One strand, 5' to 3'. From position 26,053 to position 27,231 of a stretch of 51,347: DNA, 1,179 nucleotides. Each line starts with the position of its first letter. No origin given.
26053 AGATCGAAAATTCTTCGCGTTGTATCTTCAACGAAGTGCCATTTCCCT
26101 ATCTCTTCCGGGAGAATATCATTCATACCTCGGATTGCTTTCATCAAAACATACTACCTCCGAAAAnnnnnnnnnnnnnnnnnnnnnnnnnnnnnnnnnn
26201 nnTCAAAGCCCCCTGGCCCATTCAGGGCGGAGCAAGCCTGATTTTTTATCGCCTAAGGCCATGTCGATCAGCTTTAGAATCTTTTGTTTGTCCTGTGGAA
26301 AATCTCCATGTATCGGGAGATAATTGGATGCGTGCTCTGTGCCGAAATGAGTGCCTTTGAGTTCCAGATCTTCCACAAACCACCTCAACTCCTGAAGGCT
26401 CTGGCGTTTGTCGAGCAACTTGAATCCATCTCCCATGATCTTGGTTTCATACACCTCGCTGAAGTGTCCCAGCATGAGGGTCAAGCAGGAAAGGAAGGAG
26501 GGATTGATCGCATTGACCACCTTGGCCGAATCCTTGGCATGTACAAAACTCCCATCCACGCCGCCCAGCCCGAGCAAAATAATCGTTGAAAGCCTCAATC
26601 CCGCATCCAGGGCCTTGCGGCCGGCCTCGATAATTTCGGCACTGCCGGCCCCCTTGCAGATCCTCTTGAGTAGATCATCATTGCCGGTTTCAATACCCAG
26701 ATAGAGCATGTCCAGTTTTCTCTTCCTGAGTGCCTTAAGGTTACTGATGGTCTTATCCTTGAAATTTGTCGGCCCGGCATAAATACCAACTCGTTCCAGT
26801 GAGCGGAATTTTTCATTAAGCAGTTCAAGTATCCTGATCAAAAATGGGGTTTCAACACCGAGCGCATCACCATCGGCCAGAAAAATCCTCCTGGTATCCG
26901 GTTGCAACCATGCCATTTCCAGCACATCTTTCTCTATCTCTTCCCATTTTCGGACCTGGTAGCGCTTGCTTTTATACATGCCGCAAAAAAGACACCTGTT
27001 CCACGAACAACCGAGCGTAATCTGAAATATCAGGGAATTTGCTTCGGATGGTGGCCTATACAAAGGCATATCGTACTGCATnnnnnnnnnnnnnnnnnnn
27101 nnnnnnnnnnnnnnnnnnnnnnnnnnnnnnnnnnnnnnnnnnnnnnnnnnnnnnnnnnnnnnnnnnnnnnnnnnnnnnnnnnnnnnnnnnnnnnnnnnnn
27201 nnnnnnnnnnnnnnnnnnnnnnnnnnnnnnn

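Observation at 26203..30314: Pair of paralogous radical SAM proteins with non-canonical CX4CX2C motif bracketing a Na/Pi-PhoU transporter and a TsaA-domain protein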

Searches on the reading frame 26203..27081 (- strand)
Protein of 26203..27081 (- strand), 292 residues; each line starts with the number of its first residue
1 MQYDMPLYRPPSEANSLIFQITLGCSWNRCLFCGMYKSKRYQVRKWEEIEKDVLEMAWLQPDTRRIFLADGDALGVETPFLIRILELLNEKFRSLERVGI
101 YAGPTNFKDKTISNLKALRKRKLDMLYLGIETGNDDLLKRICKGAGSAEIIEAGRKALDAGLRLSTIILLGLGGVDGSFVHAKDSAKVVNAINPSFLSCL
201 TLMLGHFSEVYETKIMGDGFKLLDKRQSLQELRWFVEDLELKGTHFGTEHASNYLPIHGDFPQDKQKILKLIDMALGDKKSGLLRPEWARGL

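Call 3: search_protein_families(library=pfam, proteins=[window:26203-27081:-], max_evalue=0.01)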
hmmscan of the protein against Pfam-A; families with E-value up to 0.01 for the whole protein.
window:26203-27081:- (292 aa): 1 family
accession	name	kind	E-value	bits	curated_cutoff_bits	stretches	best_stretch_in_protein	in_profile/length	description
PF04055.27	Radical_SAM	-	3.1e-20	73.4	29.5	1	21-177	3-157/166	Radical SAM superfamily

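Call 4: search_protein_families(library=ncbifam, proteins=[window:26203-27081:-], max_evalue=0.01)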
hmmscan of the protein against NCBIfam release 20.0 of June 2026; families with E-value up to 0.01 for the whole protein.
window:26203-27081:- (292 aa): 11 families
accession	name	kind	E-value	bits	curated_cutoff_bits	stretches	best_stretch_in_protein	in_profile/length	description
TIGR03471.1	HpnJ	equivalog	1.2e-06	27.7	577.6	1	24-174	205-349/472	hopanoid biosynthesis associated radical SAM protein HpnJ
TIGR04013.1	B12_SAM_MJ_1487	hypoth_equivalog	0.00014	20.9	251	1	18-172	153-315/382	TIGR04013 family B12-binding domain/radical SAM domain-containing protein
TIGR04479.1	bcpD_PhpK_rSAM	subfamily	0.00018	20.1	600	1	20-211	245-428/504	PhpK family radical SAM P-methyltransferase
TIGR01210.1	TIGR01210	equivalog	0.00033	20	212.15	1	18-170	19-177/313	archaeosine biosynthesis radical SAM protein RaSEA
TIGR04014.1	B12_SAM_MJ_0865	equivalog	0.00042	19.2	360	1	115-172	261-318/434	methyl-coenzyme M reductase glutamine C-methyltransferase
TIGR00539.1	hemN_rel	equivalog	0.00056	19.1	205.4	1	46-204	37-191/361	radical SAM family heme chaperone HemW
TIGR04072.2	rSAM_ladder_B12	equivalog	0.0017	17.1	360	1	20-171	184-330/443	lipid biosynthesis B12-binding/radical SAM protein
NF004911.0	PRK06267.1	equivalog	0.0051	16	305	1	125-174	130-179/351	hypothetical protein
TIGR03957.1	rSAM_HmdB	equivalog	0.0059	15.8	320.9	1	108-174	128-194/317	5,10-methenyltetrahydromethanopterin hydrogenase cofactor biosynthesis protein HmdB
TIGR01212.1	TIGR01212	equivalog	0.007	15.5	180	1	103-176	117-191/302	tRNA modification radical SAM protein MnmL/YtqA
NF006385.0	PRK08629.1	equivalog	0.0083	14.9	355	1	74-143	112-176/439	coproporphyrinogen III oxidase family protein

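Call 6: search_solved_structures(query=window:26203-27081:-, max_evalue=1, show_alignments=2)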
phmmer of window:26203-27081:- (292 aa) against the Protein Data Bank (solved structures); distinct sequences matched with E-value up to 1: 5.
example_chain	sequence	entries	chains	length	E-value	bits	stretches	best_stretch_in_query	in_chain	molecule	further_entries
7rdr_A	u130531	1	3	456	3e-07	33.4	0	80-164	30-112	Circular tendon repeat protein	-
5ul2_A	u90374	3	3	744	0.004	19.9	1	16-167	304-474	OxsB protein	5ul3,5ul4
9ccb_A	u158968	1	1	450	0.02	17.5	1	18-176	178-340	Radical SAM core domain-containing protein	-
6p78_A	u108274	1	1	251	0.097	15.3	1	18-142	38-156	Queuine lyase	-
6fz6_A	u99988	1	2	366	0.95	12.1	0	132-174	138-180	Probable dual-specificity RNA methyltransferase RlmN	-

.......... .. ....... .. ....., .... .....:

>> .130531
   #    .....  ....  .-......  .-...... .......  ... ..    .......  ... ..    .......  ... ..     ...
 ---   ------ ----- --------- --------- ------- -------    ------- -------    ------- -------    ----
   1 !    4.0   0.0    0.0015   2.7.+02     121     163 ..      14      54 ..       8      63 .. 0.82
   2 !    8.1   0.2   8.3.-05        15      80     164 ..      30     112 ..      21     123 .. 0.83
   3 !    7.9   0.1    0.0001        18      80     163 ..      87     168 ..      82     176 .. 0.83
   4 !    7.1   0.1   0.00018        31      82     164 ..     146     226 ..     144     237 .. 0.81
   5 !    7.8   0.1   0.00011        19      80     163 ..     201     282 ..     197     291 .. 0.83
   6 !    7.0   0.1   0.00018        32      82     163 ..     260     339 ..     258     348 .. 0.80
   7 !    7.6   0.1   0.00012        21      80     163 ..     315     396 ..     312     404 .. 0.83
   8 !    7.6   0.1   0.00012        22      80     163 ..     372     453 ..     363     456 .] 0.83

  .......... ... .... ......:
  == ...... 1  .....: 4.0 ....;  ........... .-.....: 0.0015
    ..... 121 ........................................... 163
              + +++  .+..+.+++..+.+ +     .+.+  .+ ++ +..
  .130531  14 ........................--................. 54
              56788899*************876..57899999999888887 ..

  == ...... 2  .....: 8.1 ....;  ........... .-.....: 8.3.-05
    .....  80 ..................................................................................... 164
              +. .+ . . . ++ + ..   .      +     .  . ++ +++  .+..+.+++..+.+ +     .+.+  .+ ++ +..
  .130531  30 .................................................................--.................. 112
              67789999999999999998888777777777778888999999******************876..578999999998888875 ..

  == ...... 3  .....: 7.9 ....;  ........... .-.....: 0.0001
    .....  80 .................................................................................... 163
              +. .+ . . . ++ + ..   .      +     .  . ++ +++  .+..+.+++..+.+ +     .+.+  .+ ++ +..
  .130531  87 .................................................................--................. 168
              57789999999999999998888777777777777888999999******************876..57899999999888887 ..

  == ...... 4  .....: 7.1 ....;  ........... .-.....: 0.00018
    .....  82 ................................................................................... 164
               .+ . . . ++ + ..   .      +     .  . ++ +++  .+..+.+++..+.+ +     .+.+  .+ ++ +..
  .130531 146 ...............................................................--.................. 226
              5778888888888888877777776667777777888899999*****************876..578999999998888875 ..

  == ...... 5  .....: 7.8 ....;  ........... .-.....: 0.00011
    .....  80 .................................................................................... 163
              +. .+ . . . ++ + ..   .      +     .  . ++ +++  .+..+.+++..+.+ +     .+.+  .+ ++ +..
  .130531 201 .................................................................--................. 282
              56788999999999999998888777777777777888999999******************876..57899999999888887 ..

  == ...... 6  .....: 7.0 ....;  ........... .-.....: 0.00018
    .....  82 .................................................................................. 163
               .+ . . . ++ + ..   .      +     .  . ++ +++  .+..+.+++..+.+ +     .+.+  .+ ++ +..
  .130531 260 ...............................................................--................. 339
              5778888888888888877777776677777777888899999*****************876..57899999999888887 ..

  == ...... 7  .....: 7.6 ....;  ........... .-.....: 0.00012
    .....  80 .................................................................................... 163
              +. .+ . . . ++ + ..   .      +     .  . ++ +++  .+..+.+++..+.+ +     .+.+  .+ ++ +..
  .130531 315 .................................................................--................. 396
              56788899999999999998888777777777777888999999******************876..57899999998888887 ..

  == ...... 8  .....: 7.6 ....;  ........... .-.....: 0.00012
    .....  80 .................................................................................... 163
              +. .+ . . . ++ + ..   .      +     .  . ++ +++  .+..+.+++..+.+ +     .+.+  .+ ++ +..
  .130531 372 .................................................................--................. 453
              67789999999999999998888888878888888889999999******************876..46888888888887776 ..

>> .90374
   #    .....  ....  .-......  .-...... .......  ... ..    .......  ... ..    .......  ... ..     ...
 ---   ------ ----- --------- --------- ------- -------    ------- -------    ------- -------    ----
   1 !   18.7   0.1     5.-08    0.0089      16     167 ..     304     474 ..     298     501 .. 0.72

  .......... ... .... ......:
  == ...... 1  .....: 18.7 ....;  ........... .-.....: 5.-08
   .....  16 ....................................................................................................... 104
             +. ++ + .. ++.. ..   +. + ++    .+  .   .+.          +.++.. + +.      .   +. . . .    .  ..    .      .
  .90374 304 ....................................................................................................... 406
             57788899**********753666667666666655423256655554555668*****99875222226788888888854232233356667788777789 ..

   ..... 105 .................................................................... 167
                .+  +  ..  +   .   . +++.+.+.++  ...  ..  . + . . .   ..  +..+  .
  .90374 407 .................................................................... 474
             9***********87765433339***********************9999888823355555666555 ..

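Call 8: find_homologous_proteins(query=window:26203-27081:-, max_evalue=0.00001)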
Query window:26203-27081:- (292 aa): 7056 proteins with E <= 0.00001 among 8000 candidates; the best 120 are listed.
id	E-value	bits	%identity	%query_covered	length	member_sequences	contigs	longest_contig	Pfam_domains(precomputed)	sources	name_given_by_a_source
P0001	1.6e-194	663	100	100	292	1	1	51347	PF04055.28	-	-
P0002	1.2e-165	568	86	100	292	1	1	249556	PF04055.28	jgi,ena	-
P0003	4.0e-142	491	71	100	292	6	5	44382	PF04055.28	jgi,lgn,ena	-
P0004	6.8e-142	490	72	100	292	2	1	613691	PF04055.28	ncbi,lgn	-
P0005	9.9e-141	486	73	100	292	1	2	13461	PF04055.28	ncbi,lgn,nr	ncbi:MAG: radical SAM protein [Thermodesulfobacteriota bacterium]|nr:radical SAM protein [Thermodesu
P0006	2.6e-140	485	70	100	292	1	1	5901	PF04055.28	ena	-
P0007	4.6e-140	484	71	100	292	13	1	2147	PF04055.28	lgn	-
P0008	5.3e-140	484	72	100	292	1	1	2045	PF04055.28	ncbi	-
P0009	1.0e-139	483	70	100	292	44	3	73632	PF04055.28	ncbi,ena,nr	ncbi:MAG TPA: radical SAM protein [Deltaproteobacteria bacterium]|nr:radical SAM protein [Deltaprote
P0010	1.1e-139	483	74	100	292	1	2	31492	PF04055.28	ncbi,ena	-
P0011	1.5e-139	482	70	100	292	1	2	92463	PF04055.28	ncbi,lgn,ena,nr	ncbi:MAG: radical SAM protein [Deltaproteobacteria bacterium]|nr:radical SAM protein [Deltaproteobac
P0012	1.6e-139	482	71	100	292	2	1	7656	PF04055.28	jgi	jgi:radical SAM superfamily enzyme YgiQ (UPF0313 family)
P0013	2.8e-139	482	70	100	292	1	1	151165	PF04055.28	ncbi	-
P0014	3.9e-139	481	70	100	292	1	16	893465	PF04055.28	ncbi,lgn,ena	ncbi:MAG: radical SAM protein [Desulfomonilia bacterium]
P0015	6.5e-139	480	71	100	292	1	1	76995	PF04055.28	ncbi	ncbi:MAG: radical SAM protein [Desulfomonilia bacterium]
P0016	7.6e-139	480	70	100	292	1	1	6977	PF04055.28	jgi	-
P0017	9.0e-139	480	74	100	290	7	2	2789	PF04055.28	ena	-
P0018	1.1e-138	480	71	99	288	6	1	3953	PF04055.28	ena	-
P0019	2.4e-138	479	68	100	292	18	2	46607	PF04055.28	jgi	jgi:radical SAM superfamily enzyme YgiQ (UPF0313 family)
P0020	2.8e-138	478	71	100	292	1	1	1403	PF04055.28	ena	-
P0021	9.9e-138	477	71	99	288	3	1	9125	PF04055.28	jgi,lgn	jgi:radical SAM superfamily enzyme YgiQ (UPF0313 family)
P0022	1.1e-137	476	69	100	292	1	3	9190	PF04055.28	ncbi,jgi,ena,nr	ncbi:MAG TPA: radical SAM protein [Deltaproteobacteria bacterium]|nr:radical SAM protein [Deltaprote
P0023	1.1e-137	476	69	100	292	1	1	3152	PF04055.28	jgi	-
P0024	3.9e-137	475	70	99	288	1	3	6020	PF04055.28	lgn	-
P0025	5.4e-137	474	70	99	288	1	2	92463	PF04055.28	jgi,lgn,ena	jgi:radical SAM superfamily enzyme YgiQ (UPF0313 family)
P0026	8.8e-137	473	72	99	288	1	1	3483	PF04055.28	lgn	-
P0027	9.7e-137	473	70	99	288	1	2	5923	PF04055.28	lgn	-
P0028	1.4e-136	473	70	99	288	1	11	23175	PF04055.28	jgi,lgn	-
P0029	1.9e-136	472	70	100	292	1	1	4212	PF04055.28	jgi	jgi:radical SAM superfamily enzyme YgiQ (UPF0313 family)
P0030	2.2e-136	472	73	100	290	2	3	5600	PF04055.28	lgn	-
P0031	2.7e-136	472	72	100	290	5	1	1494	PF04055.28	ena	-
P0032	5.0e-136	471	70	100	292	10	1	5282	PF04055.28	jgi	jgi:radical SAM superfamily enzyme YgiQ (UPF0313 family)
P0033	5.8e-136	471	72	100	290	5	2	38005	PF04055.28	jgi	-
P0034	6.0e-136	471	69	99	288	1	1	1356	PF04055.28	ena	-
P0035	6.8e-136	471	70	99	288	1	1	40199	PF04055.28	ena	-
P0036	8.8e-136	470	69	100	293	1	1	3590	PF04055.28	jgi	jgi:radical SAM superfamily enzyme YgiQ (UPF0313 family)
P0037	2.2e-135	469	71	100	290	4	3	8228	PF04055.28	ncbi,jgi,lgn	-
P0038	3.1e-135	468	69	100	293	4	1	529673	PF04055.28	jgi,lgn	-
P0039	3.7e-135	468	72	100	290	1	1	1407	PF04055.28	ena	-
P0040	4.0e-135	468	70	100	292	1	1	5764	PF04055.28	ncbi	-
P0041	4.8e-135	468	71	100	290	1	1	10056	PF04055.28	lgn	-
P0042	6.5e-135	467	70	100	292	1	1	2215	PF04055.28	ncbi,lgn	-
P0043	6.8e-135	467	69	100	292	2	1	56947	PF04055.28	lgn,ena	-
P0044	1.0e-134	467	69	100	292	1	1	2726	PF04055.28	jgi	-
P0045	3.1e-134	465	69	100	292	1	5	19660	PF04055.28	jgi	jgi:coproporphyrinogen III oxidase-like Fe-S oxidoreductase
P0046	3.4e-134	465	71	100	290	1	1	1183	PF04055.28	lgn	-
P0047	6.2e-134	464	68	100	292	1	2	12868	PF04055.28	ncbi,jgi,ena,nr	ncbi:MAG TPA: radical SAM protein [Deltaproteobacteria bacterium]|nr:radical SAM protein [Deltaprote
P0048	9.1e-134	464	72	100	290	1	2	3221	PF04055.28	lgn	-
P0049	1.0e-133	463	70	100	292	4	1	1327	PF04055.28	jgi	jgi:radical SAM superfamily enzyme YgiQ (UPF0313 family)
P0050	1.7e-133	463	68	100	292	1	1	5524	PF04055.28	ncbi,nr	ncbi:MAG: radical SAM protein [Desulfomonilia bacterium]|nr:radical SAM protein [Desulfomonilia bact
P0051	1.7e-133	463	71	100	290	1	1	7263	PF04055.28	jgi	-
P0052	2.5e-133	462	69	100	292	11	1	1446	PF04055.28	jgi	-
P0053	3.3e-133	462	69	100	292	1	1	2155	PF04055.28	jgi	-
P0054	4.0e-133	461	68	100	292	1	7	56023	PF04055.28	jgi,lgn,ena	-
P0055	4.0e-133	461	68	100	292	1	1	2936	PF04055.28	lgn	-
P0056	5.8e-133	461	69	100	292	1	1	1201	PF04055.28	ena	-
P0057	7.9e-133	460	68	100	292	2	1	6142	PF04055.28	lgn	-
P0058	1.0e-132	460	72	100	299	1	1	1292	PF04055.28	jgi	jgi:radical SAM superfamily enzyme YgiQ (UPF0313 family)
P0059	1.5e-132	460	68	100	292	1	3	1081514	PF04055.28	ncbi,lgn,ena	ncbi:MAG: radical SAM protein [Desulfomonilia bacterium]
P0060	1.5e-132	460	68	100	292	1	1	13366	PF04055.28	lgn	-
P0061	1.5e-132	460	68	100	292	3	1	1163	PF04055.28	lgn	-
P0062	1.9e-132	459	67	100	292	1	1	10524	PF04055.28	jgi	jgi:radical SAM superfamily enzyme YgiQ (UPF0313 family)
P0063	2.0e-132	459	68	100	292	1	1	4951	PF04055.28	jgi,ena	-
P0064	2.8e-132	459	71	100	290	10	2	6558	PF04055.28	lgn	-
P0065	4.6e-132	458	69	100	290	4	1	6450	PF04055.28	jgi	jgi:radical SAM superfamily enzyme YgiQ (UPF0313 family)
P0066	4.7e-132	458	72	100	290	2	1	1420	PF04055.28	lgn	-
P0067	5.3e-132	458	68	100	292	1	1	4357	PF04055.28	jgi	-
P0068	7.4e-132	457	67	100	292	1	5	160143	PF04055.28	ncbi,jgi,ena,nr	ncbi:MAG TPA: radical SAM protein [Deltaproteobacteria bacterium]|nr:radical SAM protein [Deltaprote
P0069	7.9e-132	457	69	100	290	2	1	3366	PF04055.28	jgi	jgi:radical SAM superfamily enzyme YgiQ (UPF0313 family)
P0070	1.2e-131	457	71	100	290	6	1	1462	PF04055.28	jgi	jgi:radical SAM superfamily enzyme YgiQ (UPF0313 family)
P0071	1.3e-131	456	65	100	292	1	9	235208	PF04055.28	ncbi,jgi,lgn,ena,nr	ncbi:MAG TPA: radical SAM protein [Deltaproteobacteria bacterium]|jgi:radical SAM superfamily enzyme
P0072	2.5e-131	456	68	100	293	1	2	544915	PF04055.28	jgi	jgi:radical SAM superfamily enzyme YgiQ (UPF0313 family)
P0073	3.9e-131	455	67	100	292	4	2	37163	PF04055.28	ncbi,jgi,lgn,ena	-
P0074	5.0e-131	455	68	100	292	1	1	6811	PF04055.28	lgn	-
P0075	5.0e-131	455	67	100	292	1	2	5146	PF04055.28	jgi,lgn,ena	-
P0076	5.0e-131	455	67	100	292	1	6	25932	PF04055.28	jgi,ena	-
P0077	6.0e-131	454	69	100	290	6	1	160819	PF04055.28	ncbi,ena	-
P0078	9.5e-131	454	67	100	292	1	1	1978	PF04055.28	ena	-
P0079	9.8e-131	454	66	100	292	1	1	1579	PF04055.28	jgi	jgi:coproporphyrinogen III oxidase-like Fe-S oxidoreductase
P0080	1.1e-130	453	67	100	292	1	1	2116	PF04055.28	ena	-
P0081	1.6e-130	453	68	100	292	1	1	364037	PF04055.28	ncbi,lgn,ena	-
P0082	3.4e-130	452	67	100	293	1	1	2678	PF04055.28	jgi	jgi:radical SAM superfamily enzyme YgiQ (UPF0313 family)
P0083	3.5e-130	452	67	100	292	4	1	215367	PF04055.28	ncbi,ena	-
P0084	4.7e-130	451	67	100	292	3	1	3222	PF04055.28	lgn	-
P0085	4.7e-130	451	66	100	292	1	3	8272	PF04055.28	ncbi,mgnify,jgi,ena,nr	ncbi:MAG TPA: radical SAM protein [Deltaproteobacteria bacterium]|mgnify:CR=1 FL=1|nr:radical SAM pr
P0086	5.1e-130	451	69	100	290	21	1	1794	PF04055.28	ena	-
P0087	6.5e-130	451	66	100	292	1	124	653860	PF04055.28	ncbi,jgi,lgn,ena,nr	ncbi:MAG TPA: radical SAM protein [Deltaproteobacteria bacterium]|jgi:radical SAM superfamily enzyme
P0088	6.6e-130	451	67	100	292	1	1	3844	PF04055.28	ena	-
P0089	8.4e-130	451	67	100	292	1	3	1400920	PF04055.28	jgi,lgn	-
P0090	8.5e-130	451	67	100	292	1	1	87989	PF04055.28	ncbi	ncbi:MAG: radical SAM protein [Syntrophaceae bacterium]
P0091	8.9e-130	450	66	100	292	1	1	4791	PF04055.28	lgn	-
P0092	1.2e-129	450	66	100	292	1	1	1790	PF04055.28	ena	-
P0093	1.7e-129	450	67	100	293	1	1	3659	PF04055.28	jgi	jgi:radical SAM superfamily enzyme YgiQ (UPF0313 family)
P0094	1.7e-129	450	66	100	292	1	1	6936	PF04055.28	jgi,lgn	-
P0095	1.7e-129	449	67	100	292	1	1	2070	PF04055.28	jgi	-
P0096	1.8e-129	449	66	100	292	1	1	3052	PF04055.28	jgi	jgi:radical SAM superfamily enzyme YgiQ (UPF0313 family)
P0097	2.2e-129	449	67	100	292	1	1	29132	PF04055.28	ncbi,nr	ncbi:MAG: radical SAM protein [Deltaproteobacteria bacterium]|nr:radical SAM protein [Deltaproteobac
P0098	2.3e-129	449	67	100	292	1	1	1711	PF04055.28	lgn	-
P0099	2.7e-129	449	65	100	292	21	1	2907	PF04055.28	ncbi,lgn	-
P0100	4.2e-129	448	66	100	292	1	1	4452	PF04055.28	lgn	-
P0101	4.2e-129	448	66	100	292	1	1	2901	PF04055.28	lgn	-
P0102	6.3e-129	448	67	100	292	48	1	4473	PF04055.28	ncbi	-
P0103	6.3e-129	448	65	100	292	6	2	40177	PF04055.28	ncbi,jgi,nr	ncbi:MAG: radical SAM protein [Desulfobacterota bacterium]|jgi:radical SAM superfamily enzyme YgiQ (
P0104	8.5e-129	447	66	100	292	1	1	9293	PF04055.28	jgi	-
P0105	2.9e-128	445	66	100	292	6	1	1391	PF04055.28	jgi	-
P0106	4.2e-128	445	66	100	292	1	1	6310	PF04055.28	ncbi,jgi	-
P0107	8.0e-128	444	66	100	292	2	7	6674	PF04055.28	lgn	-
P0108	8.2e-128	444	71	100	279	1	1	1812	PF04055.28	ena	-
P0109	8.3e-128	444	66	100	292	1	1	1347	PF04055.28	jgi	-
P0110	1.6e-127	443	68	100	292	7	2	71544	PF04055.28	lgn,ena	-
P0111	2.2e-127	443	66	100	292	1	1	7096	PF04055.28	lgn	-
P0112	5.2e-127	441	65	100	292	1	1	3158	PF04055.28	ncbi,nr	ncbi:MAG TPA: radical SAM protein [Deltaproteobacteria bacterium]|nr:radical SAM protein [Deltaprote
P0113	1.3e-126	440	67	100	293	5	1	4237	PF04055.28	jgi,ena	-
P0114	3.7e-126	439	64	100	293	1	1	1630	PF04055.28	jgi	jgi:radical SAM superfamily enzyme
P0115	1.9e-125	436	65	100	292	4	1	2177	PF04055.28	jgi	jgi:radical SAM superfamily enzyme YgiQ (UPF0313 family)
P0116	1.9e-125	436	66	100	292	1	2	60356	PF04055.28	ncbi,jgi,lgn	jgi:radical SAM superfamily enzyme YgiQ (UPF0313 family)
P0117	7.2e-125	434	66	100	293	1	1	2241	PF04055.28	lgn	-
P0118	1.0e-124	434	65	100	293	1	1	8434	PF04055.28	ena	-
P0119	2.5e-124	433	65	100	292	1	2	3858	PF04055.28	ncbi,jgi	jgi:radical SAM superfamily enzyme YgiQ (UPF0313 family)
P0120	2.9e-124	432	65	100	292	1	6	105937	PF04055.28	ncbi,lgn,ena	ncbi:MAG: radical SAM protein [Dissulfurispiraceae bacterium]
